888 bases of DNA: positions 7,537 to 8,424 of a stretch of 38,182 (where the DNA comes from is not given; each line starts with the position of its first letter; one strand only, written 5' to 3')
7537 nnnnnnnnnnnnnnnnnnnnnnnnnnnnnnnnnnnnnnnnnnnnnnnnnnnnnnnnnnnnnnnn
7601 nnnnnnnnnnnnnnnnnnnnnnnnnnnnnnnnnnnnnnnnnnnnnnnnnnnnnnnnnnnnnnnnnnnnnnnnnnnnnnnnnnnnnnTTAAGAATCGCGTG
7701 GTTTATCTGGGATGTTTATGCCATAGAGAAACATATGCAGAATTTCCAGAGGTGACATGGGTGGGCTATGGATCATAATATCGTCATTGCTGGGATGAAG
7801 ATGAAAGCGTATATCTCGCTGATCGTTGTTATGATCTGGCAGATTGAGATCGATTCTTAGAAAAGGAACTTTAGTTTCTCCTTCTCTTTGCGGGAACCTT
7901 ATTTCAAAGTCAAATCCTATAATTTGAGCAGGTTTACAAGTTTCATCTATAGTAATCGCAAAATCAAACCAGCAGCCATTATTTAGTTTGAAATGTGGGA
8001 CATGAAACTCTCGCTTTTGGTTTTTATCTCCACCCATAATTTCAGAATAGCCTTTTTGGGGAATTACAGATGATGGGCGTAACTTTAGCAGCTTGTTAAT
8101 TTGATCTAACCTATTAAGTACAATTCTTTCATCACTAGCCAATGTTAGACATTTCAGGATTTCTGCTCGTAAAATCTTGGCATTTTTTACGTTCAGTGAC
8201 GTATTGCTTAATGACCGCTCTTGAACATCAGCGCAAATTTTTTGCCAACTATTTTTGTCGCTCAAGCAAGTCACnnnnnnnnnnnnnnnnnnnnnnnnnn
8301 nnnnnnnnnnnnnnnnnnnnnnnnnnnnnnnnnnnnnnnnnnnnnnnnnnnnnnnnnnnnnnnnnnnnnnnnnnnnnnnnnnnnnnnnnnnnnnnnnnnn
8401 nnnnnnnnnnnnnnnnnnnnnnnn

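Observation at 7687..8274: Third operon gene: 195-aa protein with His/Asp-rich C-terminal half (HxH ... DHNND ... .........), a candidate metal-dependent effector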

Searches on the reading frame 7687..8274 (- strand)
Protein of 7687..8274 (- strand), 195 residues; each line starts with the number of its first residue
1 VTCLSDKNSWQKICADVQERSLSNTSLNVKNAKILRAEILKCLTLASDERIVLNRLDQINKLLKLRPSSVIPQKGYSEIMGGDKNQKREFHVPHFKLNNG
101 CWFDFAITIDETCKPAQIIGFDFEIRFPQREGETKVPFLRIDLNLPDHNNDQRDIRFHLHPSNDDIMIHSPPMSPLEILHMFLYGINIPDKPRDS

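Call 3: search_protein_families(library=pfam, proteins=[window:7687-8274:-], max_evalue=1)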
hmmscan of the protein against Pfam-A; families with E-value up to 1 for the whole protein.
window:7687-8274:- (195 aa): 2 families
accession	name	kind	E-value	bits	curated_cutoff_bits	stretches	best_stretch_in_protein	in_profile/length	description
PF03366.22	YEATS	-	0.0092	16.4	22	1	84-127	34-78/80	YEATS family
PF09732.14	CactinC_cactus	-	0.19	12.2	30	1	112-167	34-87/125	Cactus-binding C-terminus of cactin protein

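Call 4: search_protein_families(library=padloc, proteins=[window:7687-8274:-], max_evalue=1)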
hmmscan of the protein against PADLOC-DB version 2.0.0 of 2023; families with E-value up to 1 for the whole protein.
window:7687-8274:- (195 aa): 0 families

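Call 5: search_protein_families(library=ncbifam, proteins=[window:7687-8274:-], max_evalue=1)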
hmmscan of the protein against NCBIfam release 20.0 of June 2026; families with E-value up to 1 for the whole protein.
window:7687-8274:- (195 aa): 0 families

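Call 6: find_homologous_proteins(query=window:7687-8274:-, max_evalue=0.001)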
Query window:7687-8274:- (195 aa): 236 proteins with E <= 0.001 among 271 candidates; the best 120 are listed.
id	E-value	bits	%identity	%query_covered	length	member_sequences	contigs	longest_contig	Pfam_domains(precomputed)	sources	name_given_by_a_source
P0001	6.7e-127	439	99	98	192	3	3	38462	-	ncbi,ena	ncbi:MAG: hypothetical protein ACK5QS_13330 [Pseudanabaenaceae cyanobacterium]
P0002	6.4e-120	416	92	100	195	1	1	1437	-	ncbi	-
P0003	1.5e-119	415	91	100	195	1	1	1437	-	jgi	jgi:hypothetical protein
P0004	2.1e-118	411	93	97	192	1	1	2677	-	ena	-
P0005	3.3e-118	410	91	100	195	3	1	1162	-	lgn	-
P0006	5.1e-118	410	91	100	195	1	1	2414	-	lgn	-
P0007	6.1e-118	409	92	98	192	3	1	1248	-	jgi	jgi:hypothetical protein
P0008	1.4e-116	405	91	100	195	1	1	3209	-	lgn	-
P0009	9.8e-116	402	90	98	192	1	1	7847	-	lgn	-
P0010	2.2e-112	391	85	100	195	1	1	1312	-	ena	-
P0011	3.2e-112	391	88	98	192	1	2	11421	-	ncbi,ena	-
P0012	4.4e-103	361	82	99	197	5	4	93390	-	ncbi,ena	ncbi:MAG: hypothetical protein WCP16_01370 [Pseudanabaena sp. ELA645]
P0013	5.3e-101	354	78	100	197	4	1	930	-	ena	-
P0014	3.6e-100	351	80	100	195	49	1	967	-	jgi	jgi:hypothetical protein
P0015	9.7e-98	344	76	100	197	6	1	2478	-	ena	-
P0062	1.1e-72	262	66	93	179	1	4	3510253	-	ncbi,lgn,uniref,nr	ncbi:hypothetical protein Syn7502_02046 [Synechococcus sp. PCC 7502]|uniref:hypothetical protein n=1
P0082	2.3e-64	235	55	98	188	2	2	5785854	-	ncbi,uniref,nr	ncbi:hypothetical protein IQ249_24145 [Lusitaniella coriacea LEGE 07157]|uniref:Uncharacterized prot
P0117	3.2e-60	221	52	98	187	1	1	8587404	-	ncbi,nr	ncbi:hypothetical protein JYQ62_29015 [Nostoc sp. UHCC 0702]|nr:hypothetical protein JYQ62_29015 [No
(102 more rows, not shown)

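Call 7: search_solved_structures(query=window:7687-8274:-, max_evalue=10)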
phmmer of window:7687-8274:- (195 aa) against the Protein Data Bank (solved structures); distinct sequences matched with E-value up to 10: 0.

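Call 9: find_encoding_contigs(protein=P0117, flank=8000, max_places=3)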
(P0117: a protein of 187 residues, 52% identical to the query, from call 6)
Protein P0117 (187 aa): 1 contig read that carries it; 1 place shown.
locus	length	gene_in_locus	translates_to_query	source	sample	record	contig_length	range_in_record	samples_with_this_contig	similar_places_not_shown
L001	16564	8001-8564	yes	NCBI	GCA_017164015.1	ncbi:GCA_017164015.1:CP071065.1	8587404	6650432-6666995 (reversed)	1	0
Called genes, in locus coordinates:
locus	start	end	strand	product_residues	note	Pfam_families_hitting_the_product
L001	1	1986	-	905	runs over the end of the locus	PF01368:DHH, PF00571:CBS, PF01743:PolyA_pol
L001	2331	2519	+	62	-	PF01737:Ycf9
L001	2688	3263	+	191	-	PF00885:DMRL_synthase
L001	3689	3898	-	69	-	-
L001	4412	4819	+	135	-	-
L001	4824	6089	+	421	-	PF00171:Aldedh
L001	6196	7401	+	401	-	-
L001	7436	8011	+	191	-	-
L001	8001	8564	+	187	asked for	-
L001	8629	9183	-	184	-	PF05685:Uma2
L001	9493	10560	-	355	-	PF00487:FA_desaturase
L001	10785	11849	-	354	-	PF00487:FA_desaturase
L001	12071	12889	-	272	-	PF00487:FA_desaturase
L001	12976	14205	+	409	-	PF06838:Met_gamma_lyase, PF01053:Cys_Met_Meta_PP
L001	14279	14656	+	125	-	PF13366:PDDEXK_3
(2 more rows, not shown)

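Call 16: search_dna_similar(query=window:7687-8274:-, collection=phages, mode=protein, max_evalue=0.01)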
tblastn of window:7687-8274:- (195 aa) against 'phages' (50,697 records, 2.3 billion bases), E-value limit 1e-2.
No match.

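Call 17: search_dna_similar(query=window:7687-8274:-, collection=plasmids, mode=protein, max_evalue=0.01)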
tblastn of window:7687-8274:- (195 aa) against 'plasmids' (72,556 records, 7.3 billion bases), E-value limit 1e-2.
No match.

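Call 18: find_related_loci(query=A1, collection=genome_contigs, flank=6000)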
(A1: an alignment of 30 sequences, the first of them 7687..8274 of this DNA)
Query A1 (195 aa) in genome_contigs; peptide patterns used: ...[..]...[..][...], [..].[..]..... (x = any residue, [..] = any of these).
245 stretches matched a pattern; 68 encode a relative of the query (tblastn E <= 1e-3); 67 distinct loci.
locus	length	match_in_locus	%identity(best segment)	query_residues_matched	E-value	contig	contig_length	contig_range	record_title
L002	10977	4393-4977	90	1-195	4e-120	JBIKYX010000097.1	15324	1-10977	MAG: Pseudanabaena sp. isolate ME2015-10-18_3300034355_group6_bin40 Rohwer_bin1385_scaffold_1539_c1, whole genome shotgu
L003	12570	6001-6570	81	1-194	2e-105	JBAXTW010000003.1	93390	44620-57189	MAG: Pseudanabaena sp. ELA645 MAG645_3, whole genome shotgun sequence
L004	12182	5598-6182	80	1-195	2e-103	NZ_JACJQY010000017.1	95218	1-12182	Phormidium tenue FACHB-1050 contig17, whole genome shotgun sequence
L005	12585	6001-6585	79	1-195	1e-102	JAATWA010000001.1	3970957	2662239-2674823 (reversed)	Pseudanabaena biceps strain O153 scaffold1_size3970958, whole genome shotgun sequence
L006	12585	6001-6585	75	1-195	4e-100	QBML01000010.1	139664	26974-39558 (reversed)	MAG: Pseudanabaena frigida isolate ULC066bin1 scaffold10_size139664, whole genome shotgun sequence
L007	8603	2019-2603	77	1-195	3e-99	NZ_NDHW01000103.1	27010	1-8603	Pseudanabaena sp. SR411 Contig_106, whole genome shotgun sequence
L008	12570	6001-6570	77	1-194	2e-98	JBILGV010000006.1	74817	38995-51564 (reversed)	MAG: Pseudanabaena sp. isolate ME2016-10-07_3300042340_group7_bin28 Rohwer_bin1387_scaffold_22_c1, whole genome shotgun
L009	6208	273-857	72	1-195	2e-92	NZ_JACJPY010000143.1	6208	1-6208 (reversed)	Pseudanabaena cinerea FACHB-1277 contig143, whole genome shotgun sequence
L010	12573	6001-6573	70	1-195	8e-90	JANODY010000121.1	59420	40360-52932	MAG: Cyanobacteria bacterium SOY_65_metabat_81 SOY_65_k141_2018665, whole genome shotgun sequence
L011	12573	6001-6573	66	1-195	9e-86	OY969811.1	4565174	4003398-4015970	MAG: uncultured cyanobacterium isolate MFD02832.bin.c.1 genome assembly, chromosome: 1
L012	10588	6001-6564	66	3-193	2e-84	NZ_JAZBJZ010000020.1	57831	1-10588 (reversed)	Tumidithrix elongata BACA0141 NODE_88_length_57831_cov_112.024110, whole genome shotgun sequence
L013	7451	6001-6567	65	2-193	1e-82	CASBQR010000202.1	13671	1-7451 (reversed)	MAG: uncultured cyanobacterium isolate PMM_0082 genome assembly, contig: PMM_0082_000000000202, whole genome shotgun seq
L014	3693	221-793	65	1-195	2e-82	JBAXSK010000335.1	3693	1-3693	MAG: Pseudanabaena sp. ELA607 MAG607_335, whole genome shotgun sequence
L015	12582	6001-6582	61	1-195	2e-76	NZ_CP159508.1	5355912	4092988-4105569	Pseudanabaena minima str. Chao 2107 chromosome, complete genome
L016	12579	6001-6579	64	1-193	2e-83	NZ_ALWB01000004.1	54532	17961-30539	Pseudanabaena biceps PCC 7429 scaffold_00004, whole genome shotgun sequence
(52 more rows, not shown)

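Call 22: search_protein_representatives(alignment_id=A1)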
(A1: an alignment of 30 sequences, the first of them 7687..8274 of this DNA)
Query: 30 sequences, 185 profile positions. Proteins with E-value up to 0.001 (for the whole library): 292; up to 1e-10: 216; up to 1e-30: 50. The best 150 are listed.
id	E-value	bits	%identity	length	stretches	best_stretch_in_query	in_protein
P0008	6.9e-91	319.6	-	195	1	1-185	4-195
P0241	1.6e-66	240.2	-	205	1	1-184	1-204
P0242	4.0e-58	212.8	-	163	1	56-185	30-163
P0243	1.5e-55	204.4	-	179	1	1-183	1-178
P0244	3.4e-53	196.8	-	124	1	63-184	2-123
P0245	5.0e-49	183.2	-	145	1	76-176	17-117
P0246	5.4e-49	183.1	-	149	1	10-137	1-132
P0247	3.4e-48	180.5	-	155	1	67-185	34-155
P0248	1.4e-46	175.3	-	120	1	36-144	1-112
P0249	3.5e-43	164.1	-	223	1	13-177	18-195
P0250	6.6e-43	163.2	-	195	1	12-179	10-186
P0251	9.1e-43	162.8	-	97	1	79-166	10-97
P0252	1.1e-41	159.3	-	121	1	4-116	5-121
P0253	4.5e-41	157.3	-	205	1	5-184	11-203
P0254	1.5e-40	155.5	-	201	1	5-183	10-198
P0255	9.8e-40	152.9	-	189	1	30-178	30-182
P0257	2.3e-38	148.4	-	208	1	12-180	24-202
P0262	1.0e-36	143.1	-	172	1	20-176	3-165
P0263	1.6e-36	142.4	-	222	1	8-174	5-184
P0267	7.2e-34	133.8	-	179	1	24-179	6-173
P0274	7.1e-33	130.5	-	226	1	12-182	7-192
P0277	2.7e-32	128.7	-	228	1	29-179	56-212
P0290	1.2e-30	123.2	-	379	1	5-179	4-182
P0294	7.0e-29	117.5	-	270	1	27-184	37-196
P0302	5.8e-28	114.5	-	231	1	23-177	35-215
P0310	1.5e-26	109.9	-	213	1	13-180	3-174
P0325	4.1e-24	102.0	-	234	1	3-165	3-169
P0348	1.0e-21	94.2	-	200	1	25-184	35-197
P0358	5.6e-21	91.7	-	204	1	29-176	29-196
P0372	8.2e-20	88.0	-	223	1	7-183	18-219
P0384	9.3e-19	84.5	-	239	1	27-174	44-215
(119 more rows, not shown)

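Call 24: predict_structure(alignment_id=A2)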
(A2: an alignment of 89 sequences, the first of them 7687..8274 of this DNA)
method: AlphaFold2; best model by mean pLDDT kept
length: 195 residues; sequences in the alignment: 89
mean_pLDDT: 86.0   pTM: 0.84
mean pLDDT of the five models: 86.0, 85.8, 84.8, 84.7, 84.2
residues with pLDDT >= 90: 110; 70-90: 57; 50-70: 23; < 50: 5
segments of 3 or more residues with pLDDT < 50: 1-3
pLDDT, mean of each block of 10 residues (from residue 1): 56 77 77 98 98 97 96 95 91 95 97 93 92 87 77 72 75 90 85 59
secondary structure, 60 per line:
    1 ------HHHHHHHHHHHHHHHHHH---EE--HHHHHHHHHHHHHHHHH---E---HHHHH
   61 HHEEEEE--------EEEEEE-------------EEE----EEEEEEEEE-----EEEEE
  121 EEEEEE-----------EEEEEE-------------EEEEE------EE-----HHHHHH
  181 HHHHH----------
elements in order: H7-24 H32-48 H56-62 E63-67 E76-81 E95-97 E102-110 E116-126 E138-143 E157-161 H175-185

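Call 27: search_protein_families(library=pfam, proteins=[P0290, P0294, P0249, P0263, P0274, P0277, P0302, P0384, P0372, P0325], max_evalue=0.1)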
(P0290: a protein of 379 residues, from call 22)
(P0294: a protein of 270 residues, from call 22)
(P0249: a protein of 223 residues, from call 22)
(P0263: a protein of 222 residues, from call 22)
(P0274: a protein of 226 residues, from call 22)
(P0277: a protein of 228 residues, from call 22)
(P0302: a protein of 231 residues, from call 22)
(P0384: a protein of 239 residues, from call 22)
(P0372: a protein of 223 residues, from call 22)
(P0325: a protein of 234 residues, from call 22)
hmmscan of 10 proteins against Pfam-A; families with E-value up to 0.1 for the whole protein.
P0290 (379 aa): 1 family
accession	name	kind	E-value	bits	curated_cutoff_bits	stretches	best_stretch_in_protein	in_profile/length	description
PF13410.11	GST_C_2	-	0.07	13.7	24.9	0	315-356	7-49/69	Glutathione S-transferase, C-terminal domain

P0294 (270 aa): 0 families

P0249 (223 aa): 0 families

P0263 (222 aa): 0 families

P0274 (226 aa): 0 families

P0277 (228 aa): 0 families

P0302 (231 aa): 0 families

P0384 (239 aa): 0 families

P0372 (223 aa): 0 families

P0325 (234 aa): 0 families

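Call 34: search_solved_structures(query=A3, max_evalue=10, show_alignments=2)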
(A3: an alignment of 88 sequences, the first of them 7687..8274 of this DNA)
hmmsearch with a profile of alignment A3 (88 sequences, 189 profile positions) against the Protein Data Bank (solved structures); distinct sequences matched with E-value up to 10: 9.
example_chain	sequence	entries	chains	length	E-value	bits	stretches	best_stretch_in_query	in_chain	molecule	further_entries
6egc_A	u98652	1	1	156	0.18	14.6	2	14-72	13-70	SC_2L4HC2_23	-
5xxu_M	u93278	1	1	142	0.24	14.2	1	24-65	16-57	Ribosomal protein eS12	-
4uos_A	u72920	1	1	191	0.26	14.1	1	6-63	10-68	DESIGNED HELICAL BUNDLE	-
7bgb_I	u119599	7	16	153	0.46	13.3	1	13-65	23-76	H/ACA ribonucleoprotein complex subunit 2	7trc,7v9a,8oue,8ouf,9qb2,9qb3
5j0k_A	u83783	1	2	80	0.52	13.1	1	16-70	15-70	designed protein 2L4HC2_23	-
7usc_E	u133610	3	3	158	1.5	11.6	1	13-85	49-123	Abl interactor 2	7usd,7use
3p8c_F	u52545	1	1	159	1.5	11.6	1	13-85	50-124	Abl interactor 2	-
8co1_Q3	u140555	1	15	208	2.5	10.9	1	70-116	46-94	Lipoprotein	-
8w6e_A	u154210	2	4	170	5.1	9.9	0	6-62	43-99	HBC599 in complex with wFAP1.1 | wFAP1.1 structure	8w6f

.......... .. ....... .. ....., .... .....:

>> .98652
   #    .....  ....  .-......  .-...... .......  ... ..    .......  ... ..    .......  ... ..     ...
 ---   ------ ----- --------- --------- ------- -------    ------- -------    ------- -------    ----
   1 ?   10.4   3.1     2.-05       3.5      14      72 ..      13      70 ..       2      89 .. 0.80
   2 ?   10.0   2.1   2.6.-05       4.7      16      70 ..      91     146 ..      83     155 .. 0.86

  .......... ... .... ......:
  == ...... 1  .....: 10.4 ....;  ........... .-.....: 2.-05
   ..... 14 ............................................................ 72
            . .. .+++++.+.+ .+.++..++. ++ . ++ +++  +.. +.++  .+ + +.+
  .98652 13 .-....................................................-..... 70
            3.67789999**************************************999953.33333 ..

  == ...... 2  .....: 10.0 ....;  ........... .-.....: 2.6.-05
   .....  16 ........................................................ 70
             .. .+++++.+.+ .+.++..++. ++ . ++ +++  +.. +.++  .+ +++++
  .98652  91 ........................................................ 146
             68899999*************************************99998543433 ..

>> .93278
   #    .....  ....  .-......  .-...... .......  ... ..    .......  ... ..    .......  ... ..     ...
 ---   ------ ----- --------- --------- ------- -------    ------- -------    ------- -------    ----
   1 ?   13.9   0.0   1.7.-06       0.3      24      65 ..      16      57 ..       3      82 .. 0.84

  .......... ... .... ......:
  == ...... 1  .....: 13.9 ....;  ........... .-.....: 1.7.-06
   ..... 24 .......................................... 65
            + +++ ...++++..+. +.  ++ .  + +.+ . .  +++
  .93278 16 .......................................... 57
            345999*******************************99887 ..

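Call 35: find_encoding_contigs(protein=P0249, flank=7000, max_places=3)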
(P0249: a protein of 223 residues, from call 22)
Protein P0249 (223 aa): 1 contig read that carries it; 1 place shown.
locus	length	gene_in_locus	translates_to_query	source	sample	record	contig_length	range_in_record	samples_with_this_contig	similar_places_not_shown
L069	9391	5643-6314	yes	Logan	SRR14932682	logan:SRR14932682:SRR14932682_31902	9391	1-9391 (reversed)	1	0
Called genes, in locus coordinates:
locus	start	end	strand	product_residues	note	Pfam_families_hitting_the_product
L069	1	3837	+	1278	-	?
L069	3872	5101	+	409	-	-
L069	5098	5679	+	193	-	-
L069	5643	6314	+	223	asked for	-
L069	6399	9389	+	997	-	?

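Call 36: find_encoding_contigs(protein=P0062, flank=8000, max_places=2)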
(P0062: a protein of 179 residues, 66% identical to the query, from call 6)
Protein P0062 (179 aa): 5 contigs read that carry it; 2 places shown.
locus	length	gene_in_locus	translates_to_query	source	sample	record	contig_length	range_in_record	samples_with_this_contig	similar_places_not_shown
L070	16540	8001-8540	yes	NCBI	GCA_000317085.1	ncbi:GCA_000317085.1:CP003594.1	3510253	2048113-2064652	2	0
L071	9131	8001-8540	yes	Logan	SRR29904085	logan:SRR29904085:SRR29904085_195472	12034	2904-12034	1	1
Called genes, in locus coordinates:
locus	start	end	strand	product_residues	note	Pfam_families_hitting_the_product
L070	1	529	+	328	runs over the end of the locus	PF00490:ALAD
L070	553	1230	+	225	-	-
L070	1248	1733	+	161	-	-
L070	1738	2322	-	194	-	PF08645:PNK3P (weak), PF13419:HAD_2 (faint), PF13242:Hydrolase_like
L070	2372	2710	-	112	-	PF08869:XisI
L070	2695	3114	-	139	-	PF08814:XisH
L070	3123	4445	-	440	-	PF28072:LCTMP-like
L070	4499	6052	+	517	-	PF00881:Nitroreductase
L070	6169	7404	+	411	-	-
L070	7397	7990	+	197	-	-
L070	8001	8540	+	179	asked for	-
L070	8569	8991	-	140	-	PF03652:RuvX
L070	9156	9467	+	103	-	PF13340:DUF4096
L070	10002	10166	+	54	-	PF08666:SAF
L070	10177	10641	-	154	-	-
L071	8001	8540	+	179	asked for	-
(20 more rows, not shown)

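Call 37: search_protein_families(library=pfam, proteins=[L069:1-3837:+, L069:3872-5101:+, L069:5098-5679:+, L069:6399-9389:+], max_evalue=0.01)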
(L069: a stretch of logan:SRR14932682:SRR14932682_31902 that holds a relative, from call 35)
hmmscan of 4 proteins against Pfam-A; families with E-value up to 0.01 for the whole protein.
L069:1-3837:+ (1278 aa): 5 families
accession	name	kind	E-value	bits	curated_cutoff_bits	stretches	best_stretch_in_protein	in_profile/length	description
PF20473.4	MmeI_Mtase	-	6.2e-18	65.3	27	2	799-894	140-236/259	MmeI, DNA-methyltransferase domain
PF20466.3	MmeI_TRD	-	4.2e-15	56.1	27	1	955-1139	29-206/207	MmeI, target recognition domain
PF07669.17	Eco57I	-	3.3e-08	34.2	25.3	1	596-862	2-140/171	Eco57I restriction-modification methylase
PF02384.22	N6_Mtase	-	9.9e-05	22.2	20.4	1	506-620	27-103/311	N-6 DNA Methylase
PF20464.3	MmeI_N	-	0.0004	21.2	27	1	90-218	83-180/181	MmeI, N-terminal domain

L069:3872-5101:+ (409 aa): 1 family
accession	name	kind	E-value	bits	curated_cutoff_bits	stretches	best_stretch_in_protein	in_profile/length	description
PF13401.12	AAA_22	-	0.0087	16.8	27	0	63-104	9-49/130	AAA domain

L069:5098-5679:+ (193 aa): 0 families

L069:6399-9389:+ (997 aa): 1 family
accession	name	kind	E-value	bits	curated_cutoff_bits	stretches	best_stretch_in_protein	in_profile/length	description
PF00271.37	Helicase_C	-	5.7e-07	30.2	23.5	1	880-925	63-108/110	Helicase conserved C-terminal domain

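Call 38: find_encoding_contigs(protein=P0263, flank=8000, max_places=3)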
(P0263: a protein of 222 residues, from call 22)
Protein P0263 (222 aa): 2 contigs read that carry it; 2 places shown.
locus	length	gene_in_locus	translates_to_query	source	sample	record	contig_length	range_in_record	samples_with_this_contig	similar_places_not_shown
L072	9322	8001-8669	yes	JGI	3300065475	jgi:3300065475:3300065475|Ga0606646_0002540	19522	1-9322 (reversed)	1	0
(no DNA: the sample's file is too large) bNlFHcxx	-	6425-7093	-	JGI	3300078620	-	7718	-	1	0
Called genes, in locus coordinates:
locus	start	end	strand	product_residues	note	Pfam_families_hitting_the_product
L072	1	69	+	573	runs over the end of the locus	PF13699:eCIS_core, PF00191:Annexin (faint)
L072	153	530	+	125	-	-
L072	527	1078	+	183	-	-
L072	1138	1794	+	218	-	-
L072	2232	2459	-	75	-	-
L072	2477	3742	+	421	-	PF00589:Phage_integrase (weak)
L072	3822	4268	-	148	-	-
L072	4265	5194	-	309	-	-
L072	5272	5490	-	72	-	-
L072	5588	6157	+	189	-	-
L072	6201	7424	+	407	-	-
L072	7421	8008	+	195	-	-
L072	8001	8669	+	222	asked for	-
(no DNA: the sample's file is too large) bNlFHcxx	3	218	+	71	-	?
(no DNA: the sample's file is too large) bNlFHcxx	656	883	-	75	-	-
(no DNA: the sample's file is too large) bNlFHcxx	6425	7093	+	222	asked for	-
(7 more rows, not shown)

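Call 46: find_related_loci(query=A6, collection=metagenome_contigs, flank=10000)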
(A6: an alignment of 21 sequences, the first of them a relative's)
Query A6 (223 aa) in metagenome_contigs; peptide patterns used: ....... (x = any residue, [..] = any of these).
251 stretches matched a pattern; 46 encode a relative of the query (tblastn E <= 1e-3); 46 distinct loci.
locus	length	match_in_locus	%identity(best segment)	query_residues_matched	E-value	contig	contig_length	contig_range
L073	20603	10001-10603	56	18-218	7e-70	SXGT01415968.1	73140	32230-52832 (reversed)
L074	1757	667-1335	52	1-223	8e-70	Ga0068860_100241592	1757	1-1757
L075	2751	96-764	52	1-223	5e-68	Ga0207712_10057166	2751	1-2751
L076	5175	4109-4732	53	13-219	8e-67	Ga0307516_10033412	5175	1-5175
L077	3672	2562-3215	52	15-223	8e-63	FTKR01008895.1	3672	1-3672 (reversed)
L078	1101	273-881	53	16-218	5e-66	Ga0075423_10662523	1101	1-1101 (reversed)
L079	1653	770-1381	51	16-219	2e-63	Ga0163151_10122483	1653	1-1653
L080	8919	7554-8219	50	2-223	7e-61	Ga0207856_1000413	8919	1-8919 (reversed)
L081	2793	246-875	50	8-220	1e-60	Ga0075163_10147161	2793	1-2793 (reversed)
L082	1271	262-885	52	16-218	9e-64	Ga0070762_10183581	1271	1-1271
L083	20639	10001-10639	52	10-221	6e-66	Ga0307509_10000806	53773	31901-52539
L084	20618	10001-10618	48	19-220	8e-56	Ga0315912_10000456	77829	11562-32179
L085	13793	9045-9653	45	18-221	4e-54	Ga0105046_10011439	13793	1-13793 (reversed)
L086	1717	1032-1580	51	2-183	5e-54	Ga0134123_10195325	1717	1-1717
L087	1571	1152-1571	61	32-171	2e-52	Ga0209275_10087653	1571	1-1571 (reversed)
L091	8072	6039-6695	39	3-220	8e-45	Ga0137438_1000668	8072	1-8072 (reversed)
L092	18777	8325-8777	54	37-192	2e-44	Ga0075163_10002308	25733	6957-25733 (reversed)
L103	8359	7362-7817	42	34-194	2e-34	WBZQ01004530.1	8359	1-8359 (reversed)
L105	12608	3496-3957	43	33-194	3e-33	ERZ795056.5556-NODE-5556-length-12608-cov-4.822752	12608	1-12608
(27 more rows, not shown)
